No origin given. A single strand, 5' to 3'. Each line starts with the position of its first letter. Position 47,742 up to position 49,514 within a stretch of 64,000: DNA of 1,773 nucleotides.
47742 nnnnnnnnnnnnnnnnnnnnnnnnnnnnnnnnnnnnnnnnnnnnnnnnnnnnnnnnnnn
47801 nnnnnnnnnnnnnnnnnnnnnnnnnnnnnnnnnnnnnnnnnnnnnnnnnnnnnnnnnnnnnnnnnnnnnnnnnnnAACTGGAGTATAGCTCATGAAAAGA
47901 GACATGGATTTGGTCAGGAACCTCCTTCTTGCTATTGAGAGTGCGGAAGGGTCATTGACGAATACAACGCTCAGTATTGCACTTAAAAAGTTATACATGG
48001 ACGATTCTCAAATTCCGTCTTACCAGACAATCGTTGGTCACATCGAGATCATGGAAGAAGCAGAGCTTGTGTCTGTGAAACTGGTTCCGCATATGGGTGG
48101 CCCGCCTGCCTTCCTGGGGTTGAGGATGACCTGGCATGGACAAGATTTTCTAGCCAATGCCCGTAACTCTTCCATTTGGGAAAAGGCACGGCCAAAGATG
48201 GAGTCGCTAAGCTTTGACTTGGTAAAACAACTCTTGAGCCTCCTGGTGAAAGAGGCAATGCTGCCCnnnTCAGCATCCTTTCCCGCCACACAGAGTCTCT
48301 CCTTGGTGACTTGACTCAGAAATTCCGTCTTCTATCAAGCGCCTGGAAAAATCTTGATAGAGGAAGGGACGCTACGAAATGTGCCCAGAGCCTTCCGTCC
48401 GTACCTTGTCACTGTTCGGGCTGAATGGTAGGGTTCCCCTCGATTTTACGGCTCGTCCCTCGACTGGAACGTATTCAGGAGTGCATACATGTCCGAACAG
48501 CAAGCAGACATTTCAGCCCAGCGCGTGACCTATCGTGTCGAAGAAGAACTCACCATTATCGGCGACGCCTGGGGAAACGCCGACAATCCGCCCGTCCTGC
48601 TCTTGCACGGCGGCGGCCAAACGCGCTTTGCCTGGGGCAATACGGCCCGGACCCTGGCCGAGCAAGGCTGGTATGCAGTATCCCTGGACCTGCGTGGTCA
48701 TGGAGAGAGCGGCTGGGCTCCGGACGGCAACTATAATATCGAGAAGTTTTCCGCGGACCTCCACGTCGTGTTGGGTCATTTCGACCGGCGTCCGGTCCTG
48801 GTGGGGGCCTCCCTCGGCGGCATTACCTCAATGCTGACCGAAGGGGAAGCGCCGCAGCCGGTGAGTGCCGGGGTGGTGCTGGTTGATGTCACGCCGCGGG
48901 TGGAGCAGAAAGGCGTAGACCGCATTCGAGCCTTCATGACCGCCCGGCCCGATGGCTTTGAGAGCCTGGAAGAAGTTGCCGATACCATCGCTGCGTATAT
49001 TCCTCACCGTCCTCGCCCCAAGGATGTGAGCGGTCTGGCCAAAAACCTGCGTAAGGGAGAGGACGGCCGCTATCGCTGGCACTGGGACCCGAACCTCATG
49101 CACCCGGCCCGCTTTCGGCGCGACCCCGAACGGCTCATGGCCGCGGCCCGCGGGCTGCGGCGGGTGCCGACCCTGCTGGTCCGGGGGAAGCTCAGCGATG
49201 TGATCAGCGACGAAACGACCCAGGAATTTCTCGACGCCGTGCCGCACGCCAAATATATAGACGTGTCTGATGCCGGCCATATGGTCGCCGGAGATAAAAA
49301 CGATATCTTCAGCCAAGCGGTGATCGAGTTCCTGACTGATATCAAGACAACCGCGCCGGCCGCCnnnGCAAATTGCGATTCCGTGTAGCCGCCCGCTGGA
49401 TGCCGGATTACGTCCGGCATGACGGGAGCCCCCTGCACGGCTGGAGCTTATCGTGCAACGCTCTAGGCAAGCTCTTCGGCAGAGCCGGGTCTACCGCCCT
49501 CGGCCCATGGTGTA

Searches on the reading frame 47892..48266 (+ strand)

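Call 5: search_protein_families(library=pfam, proteins=[window:47892-48266:+], max_evalue=0.01)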
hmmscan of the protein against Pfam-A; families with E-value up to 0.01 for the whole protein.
window:47892-48266:+ (125 aa): 1 family
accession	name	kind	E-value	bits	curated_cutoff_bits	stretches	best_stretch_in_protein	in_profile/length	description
PF10711.15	DUF2513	-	9.1e-19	68.1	29.6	1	2-105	1-96/100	Hypothetical protein (DUF2513)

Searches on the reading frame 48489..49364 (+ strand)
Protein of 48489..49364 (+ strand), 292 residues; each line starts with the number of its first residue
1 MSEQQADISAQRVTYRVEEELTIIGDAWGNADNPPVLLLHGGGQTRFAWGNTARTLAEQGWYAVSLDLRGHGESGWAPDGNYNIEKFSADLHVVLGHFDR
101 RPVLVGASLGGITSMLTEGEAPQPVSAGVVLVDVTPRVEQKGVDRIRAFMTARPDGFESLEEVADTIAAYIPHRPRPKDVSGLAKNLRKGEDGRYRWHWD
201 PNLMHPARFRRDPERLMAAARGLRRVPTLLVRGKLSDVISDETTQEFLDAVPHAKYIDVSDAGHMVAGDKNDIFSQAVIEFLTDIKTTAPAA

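Call 5: search_protein_families(library=pfam, proteins=[window:48489-49364:+], max_evalue=0.01)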
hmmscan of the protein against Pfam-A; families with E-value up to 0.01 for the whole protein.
window:48489-49364:+ (292 aa): 4 families
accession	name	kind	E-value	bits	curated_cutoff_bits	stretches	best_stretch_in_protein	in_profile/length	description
PF12697.13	Abhydrolase_6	-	1.7e-19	71.8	26.3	1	36-272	1-212/217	Alpha/beta hydrolase family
PF00561.26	Abhydrolase_1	-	4.2e-19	69.6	25.8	1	34-131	1-100/245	alpha/beta hydrolase fold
PF12146.15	Hydrolase_4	-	9e-15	55.1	27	1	36-270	7-238/239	Serine aminopeptidase, S33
PF08386.16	Abhydrolase_4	-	0.00016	22.2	21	1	222-287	33-96/103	TAP-like protein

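Call 6: search_protein_families(library=ncbifam, proteins=[window:48489-49364:+], max_evalue=0.01)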
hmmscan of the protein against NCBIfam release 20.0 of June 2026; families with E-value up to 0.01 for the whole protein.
window:48489-49364:+ (292 aa): 26 families (the best 25 are shown)
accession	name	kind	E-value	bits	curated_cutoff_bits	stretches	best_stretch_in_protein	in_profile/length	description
TIGR02427.1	protocat_pcaD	equivalog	6.1e-18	65.1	255.85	2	30-162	9-139/251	3-oxoadipate enol-lactonase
NF051488.1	bifunc_PcaDC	exception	8.4e-16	58.1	390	2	29-147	8-124/375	bifunctional 3-oxoadipate enol-lactonase/4-carboxymuconolactone decarboxylase PcaDC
NF051487.1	bifunc_PcaCD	exception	1.1e-15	57.7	430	2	23-148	162-285/413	bifunctional 4-carboxymuconolactone decarboxylase/3-oxoadipate enol-lactonase PcaCD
NF007954.0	PRK10673.1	equivalog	2.2e-13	50.1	399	1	30-284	13-254/255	esterase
NF052610.1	macro_16_ester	equivalog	2.7e-12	46.7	420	1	18-126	8-120/281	alpha/beta fold macrolide esterase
NF041759.1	mac_hydro_EstT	equivalog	1.2e-11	44.3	450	1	19-128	8-121/278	macrolide hydrolase EstT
NF011457.0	PRK14875.1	equivalog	1.6e-11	43.8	307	1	27-127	126-225/372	acetoin dehydrogenase dihydrolipoyllysine-residue acetyltransferase subunit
NF004514.1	PRK05855.1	equivalog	1.7e-11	43.4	455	1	18-107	7-98/578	SDR family oxidoreductase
NF050089.1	i_nPHAscl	equivalog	4.9e-11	42.2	300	2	32-131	17-115/288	intracellular short-chain-length polyhydroxyalkanoate depolymerase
NF045632.1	hydroxlase_HsaD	equivalog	1.5e-10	40.5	400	1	16-123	18-127/290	4,5:9,10-diseco-3-hydroxy-5,9,17-trioxoandrosta-1(10),2-diene-4-oate hydrolase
TIGR03695.1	menH_SHCHC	equivalog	2.2e-10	40.4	208.55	1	33-135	2-105/252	2-succinyl-6-hydroxy-2,4-cyclohexadiene-1-carboxylate synthase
TIGR03056.1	bchO_mg_che_rel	equivalog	3.5e-10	39.4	172.55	1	28-112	23-107/278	alpha/beta fold hydrolase BchO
NF053693.1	esterase_mleCBF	exception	2.2e-08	33.8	564.5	1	21-117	11-111/279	CBF family alpha/beta fold macrolide esterase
NF002938.0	PRK03592.1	equivalog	2.8e-08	33.4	241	1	31-113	28-109/298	haloalkane dehalogenase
NF053684.1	esterase_mleBCA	exception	1e-07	31.4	570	1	21-125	11-119/281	BCA family alpha/beta fold macrolide esterase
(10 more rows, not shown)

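Call 76: search_solved_structures(query=window:48489-49364:+, max_evalue=1e-8)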
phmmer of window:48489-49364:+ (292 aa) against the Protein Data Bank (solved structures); distinct sequences matched with E-value up to 1e-8: 21.
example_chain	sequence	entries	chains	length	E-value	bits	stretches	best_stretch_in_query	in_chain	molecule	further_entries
3p2m_A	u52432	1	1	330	3.4e-22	82.1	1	26-271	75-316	POSSIBLE HYDROLASE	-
6wym_A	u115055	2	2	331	3.4e-22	82.1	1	26-271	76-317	Possible hydrolase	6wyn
7c4d_A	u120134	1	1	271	6.2e-16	61.5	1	33-282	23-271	Putative esterase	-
3bwx_A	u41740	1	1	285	1.6e-14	56.9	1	29-269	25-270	Alpha/beta hydrolase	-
1hkh_A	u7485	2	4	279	8.7e-14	54.5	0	32-110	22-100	GAMMA LACTAMASE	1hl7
3c5v_A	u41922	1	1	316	6.2e-12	48.4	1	31-164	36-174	Protein phosphatase methylesterase 1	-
3c5w_P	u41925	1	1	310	1.2e-11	47.5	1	31-165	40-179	PP2A-specific methylesterase PME-1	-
3qit_A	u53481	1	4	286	1.5e-11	47.1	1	27-264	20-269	Polyketide synthase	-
7soy_P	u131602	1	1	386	2.6e-11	46.4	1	31-164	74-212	Protein phosphatase methylesterase 1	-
3kxp_A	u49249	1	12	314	2.1e-10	43.4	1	32-282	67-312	Alpha-(N-acetylaminomethylene)succinic acid hydrolase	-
1j1i_A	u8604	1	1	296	2.9e-10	42.9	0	33-116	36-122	meta cleavage compound hydrolase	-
1bro_A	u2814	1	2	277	4.5e-10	42.3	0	32-110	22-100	BROMOPEROXIDASE A2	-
1a7u_A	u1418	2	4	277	5.3e-10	42.1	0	33-110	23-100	CHLOROPEROXIDASE T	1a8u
4iq4_A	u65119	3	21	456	9.4e-10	41.2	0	32-110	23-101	Non-haem bromoperoxidase BPO-A2, Matrix protein 1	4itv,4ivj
1brt_A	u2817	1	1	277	1e-09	41.1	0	32-110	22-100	BROMOPEROXIDASE A2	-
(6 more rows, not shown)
